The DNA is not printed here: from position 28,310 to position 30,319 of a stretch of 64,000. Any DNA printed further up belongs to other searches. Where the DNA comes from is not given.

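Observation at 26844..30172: Accessory insertion between tsaD and groES carrying a lower-GC cobalamin-dependent radical SAM enzyme of unknown substrate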

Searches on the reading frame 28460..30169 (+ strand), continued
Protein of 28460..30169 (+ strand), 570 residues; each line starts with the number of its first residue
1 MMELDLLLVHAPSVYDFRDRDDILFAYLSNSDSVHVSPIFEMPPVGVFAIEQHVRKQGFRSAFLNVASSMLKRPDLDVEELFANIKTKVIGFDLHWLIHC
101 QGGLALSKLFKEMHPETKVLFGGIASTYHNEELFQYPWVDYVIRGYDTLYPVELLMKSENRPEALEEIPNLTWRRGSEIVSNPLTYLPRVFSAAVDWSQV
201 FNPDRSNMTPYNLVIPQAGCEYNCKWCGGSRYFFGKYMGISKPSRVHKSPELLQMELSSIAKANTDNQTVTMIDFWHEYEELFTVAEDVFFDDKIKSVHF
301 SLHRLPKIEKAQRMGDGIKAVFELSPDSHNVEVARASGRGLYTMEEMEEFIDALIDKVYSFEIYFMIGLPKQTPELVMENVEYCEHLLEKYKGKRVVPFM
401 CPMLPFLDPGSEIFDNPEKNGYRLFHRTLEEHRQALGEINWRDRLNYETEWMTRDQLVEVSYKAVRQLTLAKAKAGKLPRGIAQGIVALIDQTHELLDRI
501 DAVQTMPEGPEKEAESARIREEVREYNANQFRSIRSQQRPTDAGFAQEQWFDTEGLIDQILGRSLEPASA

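Call 60: search_protein_families(library=pfam, proteins=[L001:2-1141:+, L001:1244-1576:+, L001:1643-2413:-, L001:2437-2844:-, L001:3119-3400:+, L001:5794-7221:+, L001:7413-7751:+, L178:6650-6913:+, L002:16271-16525:-, L179:11841-12086:+], max_evalue=0.01)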
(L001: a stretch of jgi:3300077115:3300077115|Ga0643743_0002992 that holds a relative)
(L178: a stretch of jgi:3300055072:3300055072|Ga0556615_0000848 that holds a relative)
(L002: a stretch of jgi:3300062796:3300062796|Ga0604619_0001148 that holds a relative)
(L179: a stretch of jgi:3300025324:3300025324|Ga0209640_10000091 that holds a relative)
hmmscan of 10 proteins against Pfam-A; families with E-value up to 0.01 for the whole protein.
L001:2-1141:+ (380 aa): 13 families
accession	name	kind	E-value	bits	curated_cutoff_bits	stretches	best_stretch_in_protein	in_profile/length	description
PF13374.12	TPR_10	-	1.1e-08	35.3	27.5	1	174-200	4-30/42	Tetratricopeptide repeat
PF07719.23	TPR_2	-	1.2e-08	34.8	27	1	112-135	6-29/34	Tetratricopeptide repeat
PF13424.12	TPR_12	-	6.2e-08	33.2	30.1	2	110-163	6-70/77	Tetratricopeptide repeat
PF14559.12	TPR_19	-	2.2e-07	31.5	25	2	119-170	3-57/68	Tetratricopeptide repeat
PF13428.12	TPR_14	-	4.1e-07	30.5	23.5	0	178-202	7-31/44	Tetratricopeptide repeat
PF13431.12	TPR_17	-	6.9e-07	29.5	24.4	0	97-128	3-34/34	Tetratricopeptide repeat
PF13414.12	TPR_11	-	7.9e-07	29.1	26.8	0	116-133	3-20/42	TPR repeat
PF13176.12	TPR_7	-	8.5e-07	29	27.9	1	111-132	3-24/36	Tetratricopeptide repeat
PF00515.34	TPR_1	-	2.4e-06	27.6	27.8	1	112-135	6-29/34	Tetratricopeptide repeat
PF12895.13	ANAPC3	-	6.7e-06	26.7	27.2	0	86-138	2-55/82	Anaphase-promoting complex, cyclosome, subunit 3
PF13181.12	TPR_8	-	1.6e-05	25.1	25.7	0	112-135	6-29/34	Tetratricopeptide repeat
PF07721.20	TPR_4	-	4.4e-05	24.1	27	0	110-129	4-23/26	Tetratricopeptide repeat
PF13429.12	TPR_15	-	0.0063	16.4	26.2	1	94-208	136-250/280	Tetratricopeptide repeat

L001:1244-1576:+ (111 aa): 0 families

L001:1643-2413:- (257 aa): 0 families

L001:2437-2844:- (136 aa): 0 families

L001:3119-3400:+ (94 aa): 0 families

L001:5794-7221:+ (476 aa): 1 family
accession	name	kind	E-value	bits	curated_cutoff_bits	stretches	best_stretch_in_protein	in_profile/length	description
PF01554.23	MatE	-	5.3e-65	218.5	24.9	2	49-209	1-161/161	MatE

L001:7413-7751:+ (113 aa): 0 families

L178:6650-6913:+ (88 aa): 2 families
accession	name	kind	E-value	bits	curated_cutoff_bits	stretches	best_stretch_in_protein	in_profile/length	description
PF00550.31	PP-binding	-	8.7e-05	23.1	20.8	1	20-77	12-66/67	Phosphopantetheine attachment site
PF14573.12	PP-binding_2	-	0.0013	19.3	32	1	35-82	43-88/96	Acyl-carrier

L002:16271-16525:- (85 aa): 1 family
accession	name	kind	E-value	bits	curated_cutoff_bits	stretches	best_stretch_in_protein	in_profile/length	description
PF00550.31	PP-binding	-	0.00012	22.7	20.8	1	10-75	3-67/67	Phosphopantetheine attachment site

L179:11841-12086:+ (82 aa): 1 family
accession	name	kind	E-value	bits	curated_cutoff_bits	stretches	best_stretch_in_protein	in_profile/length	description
PF00550.31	PP-binding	-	1.2e-05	25.9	20.8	1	23-76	17-67/67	Phosphopantetheine attachment site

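Call 61: search_protein_families(library=ncbifam, proteins=[L079:10001-11644:+, L035:10001-11674:+, L030:10001-11710:+, L010:10001-11686:+, L026:10001-11671:+, L020:10001-11683:+, L073:86-1759:+, L002:10001-11692:+], max_evalue=1e-20)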
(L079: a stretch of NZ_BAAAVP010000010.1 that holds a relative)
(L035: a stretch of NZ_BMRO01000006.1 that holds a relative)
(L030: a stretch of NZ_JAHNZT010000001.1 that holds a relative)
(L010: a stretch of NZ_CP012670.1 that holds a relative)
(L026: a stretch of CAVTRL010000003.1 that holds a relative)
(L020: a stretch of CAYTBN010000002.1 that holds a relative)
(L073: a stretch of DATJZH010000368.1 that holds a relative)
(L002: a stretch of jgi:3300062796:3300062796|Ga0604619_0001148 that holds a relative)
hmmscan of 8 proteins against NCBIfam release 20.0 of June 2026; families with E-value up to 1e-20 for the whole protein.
L079:10001-11644:+ (548 aa): 1 family
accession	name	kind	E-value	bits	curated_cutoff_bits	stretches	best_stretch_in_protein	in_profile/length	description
TIGR04190.1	B12_SAM_Ta0216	equivalog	6.1e-114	381.6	500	1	4-516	1-517/554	TIGR04190 family B12-binding domain/radical SAM domain protein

L035:10001-11674:+ (558 aa): 1 family
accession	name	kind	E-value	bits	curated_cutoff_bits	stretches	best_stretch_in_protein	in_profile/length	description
TIGR04190.1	B12_SAM_Ta0216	equivalog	1.5e-116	390.2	500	1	4-501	1-507/554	TIGR04190 family B12-binding domain/radical SAM domain protein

L030:10001-11710:+ (570 aa): 1 family
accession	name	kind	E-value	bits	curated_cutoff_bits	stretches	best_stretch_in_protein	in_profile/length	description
TIGR04190.1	B12_SAM_Ta0216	equivalog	3.6e-113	379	500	1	4-496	1-503/554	TIGR04190 family B12-binding domain/radical SAM domain protein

L010:10001-11686:+ (562 aa): 1 family
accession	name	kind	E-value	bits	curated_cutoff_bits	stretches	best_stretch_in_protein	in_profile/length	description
TIGR04190.1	B12_SAM_Ta0216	equivalog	1.1e-110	370.8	500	1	4-493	1-504/554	TIGR04190 family B12-binding domain/radical SAM domain protein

L026:10001-11671:+ (557 aa): 1 family
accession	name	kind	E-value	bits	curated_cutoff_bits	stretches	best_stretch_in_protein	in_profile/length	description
TIGR04190.1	B12_SAM_Ta0216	equivalog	2.3e-116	389.6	500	1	4-496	1-503/554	TIGR04190 family B12-binding domain/radical SAM domain protein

L020:10001-11683:+ (561 aa): 1 family
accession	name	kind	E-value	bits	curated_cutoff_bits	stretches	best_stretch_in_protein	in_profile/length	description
TIGR04190.1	B12_SAM_Ta0216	equivalog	4.4e-100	335.9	500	2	3-255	1-266/554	TIGR04190 family B12-binding domain/radical SAM domain protein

L073:86-1759:+ (558 aa): 1 family
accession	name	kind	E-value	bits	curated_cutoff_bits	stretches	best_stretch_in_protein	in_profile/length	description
TIGR04190.1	B12_SAM_Ta0216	equivalog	1.8e-115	386.7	500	1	4-498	1-504/554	TIGR04190 family B12-binding domain/radical SAM domain protein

L002:10001-11692:+ (564 aa): 1 family
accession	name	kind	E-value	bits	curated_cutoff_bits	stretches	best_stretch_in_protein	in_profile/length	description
TIGR04190.1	B12_SAM_Ta0216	equivalog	5.4e-111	371.9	500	1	5-497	1-505/554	TIGR04190 family B12-binding domain/radical SAM domain protein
